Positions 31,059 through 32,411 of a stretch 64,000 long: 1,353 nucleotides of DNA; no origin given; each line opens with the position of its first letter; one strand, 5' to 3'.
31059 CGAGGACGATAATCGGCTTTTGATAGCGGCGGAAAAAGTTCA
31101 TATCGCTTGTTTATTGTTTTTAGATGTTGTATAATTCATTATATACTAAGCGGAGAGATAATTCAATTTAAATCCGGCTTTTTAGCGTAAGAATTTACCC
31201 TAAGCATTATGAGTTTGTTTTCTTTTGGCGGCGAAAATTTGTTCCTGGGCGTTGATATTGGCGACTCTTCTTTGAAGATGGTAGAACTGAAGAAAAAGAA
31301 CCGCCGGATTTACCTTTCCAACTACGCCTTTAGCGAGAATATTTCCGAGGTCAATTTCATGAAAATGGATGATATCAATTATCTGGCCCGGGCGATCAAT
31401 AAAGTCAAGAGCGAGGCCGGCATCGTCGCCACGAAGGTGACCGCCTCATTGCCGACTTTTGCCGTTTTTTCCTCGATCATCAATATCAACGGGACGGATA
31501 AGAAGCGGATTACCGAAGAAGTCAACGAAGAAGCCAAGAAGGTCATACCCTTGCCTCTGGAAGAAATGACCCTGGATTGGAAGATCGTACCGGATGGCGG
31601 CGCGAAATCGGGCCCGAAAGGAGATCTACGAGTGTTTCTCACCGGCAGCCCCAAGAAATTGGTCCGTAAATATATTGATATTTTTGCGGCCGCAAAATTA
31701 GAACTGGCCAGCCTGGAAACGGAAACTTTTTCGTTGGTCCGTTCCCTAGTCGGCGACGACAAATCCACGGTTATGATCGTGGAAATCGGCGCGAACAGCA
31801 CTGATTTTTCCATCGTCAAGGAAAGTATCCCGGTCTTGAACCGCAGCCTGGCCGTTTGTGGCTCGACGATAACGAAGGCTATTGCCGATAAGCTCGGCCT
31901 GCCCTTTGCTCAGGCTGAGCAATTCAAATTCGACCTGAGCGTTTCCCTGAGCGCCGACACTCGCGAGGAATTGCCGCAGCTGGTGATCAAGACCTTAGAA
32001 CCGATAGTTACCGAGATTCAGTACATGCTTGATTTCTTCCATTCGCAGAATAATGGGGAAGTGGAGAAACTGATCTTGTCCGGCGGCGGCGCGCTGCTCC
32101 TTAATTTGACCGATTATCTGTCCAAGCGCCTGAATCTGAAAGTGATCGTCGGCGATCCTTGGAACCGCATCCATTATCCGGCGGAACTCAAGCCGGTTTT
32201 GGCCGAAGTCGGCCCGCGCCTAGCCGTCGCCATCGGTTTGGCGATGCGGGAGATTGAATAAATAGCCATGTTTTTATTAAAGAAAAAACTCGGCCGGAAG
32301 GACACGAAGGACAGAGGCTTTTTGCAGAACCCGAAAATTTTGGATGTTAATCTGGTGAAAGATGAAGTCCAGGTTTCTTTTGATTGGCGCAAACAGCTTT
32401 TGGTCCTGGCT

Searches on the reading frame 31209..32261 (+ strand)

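Call 39: search_protein_families(library=pfam, proteins=[window:31209-32261:+])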
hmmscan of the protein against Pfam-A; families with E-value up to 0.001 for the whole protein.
window:31209-32261:+ (350 aa): 4 families
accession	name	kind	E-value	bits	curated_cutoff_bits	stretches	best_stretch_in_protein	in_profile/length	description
PF11104.14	PilM_2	-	7.6e-42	143.9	27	1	14-348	1-339/340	Type IV pilus assembly protein PilM;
PF14450.12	FtsA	-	5.6e-13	49.8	31.8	1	190-329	2-114/127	Cell division protein FtsA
PF08841.16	DDR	-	1.3e-07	31.4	24.6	1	185-240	132-188/328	Diol dehydratase reactivase ATPase-like domain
PF06723.19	MreB_Mbl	-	3.4e-07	29.9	27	0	253-316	240-305/327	MreB/Mbl protein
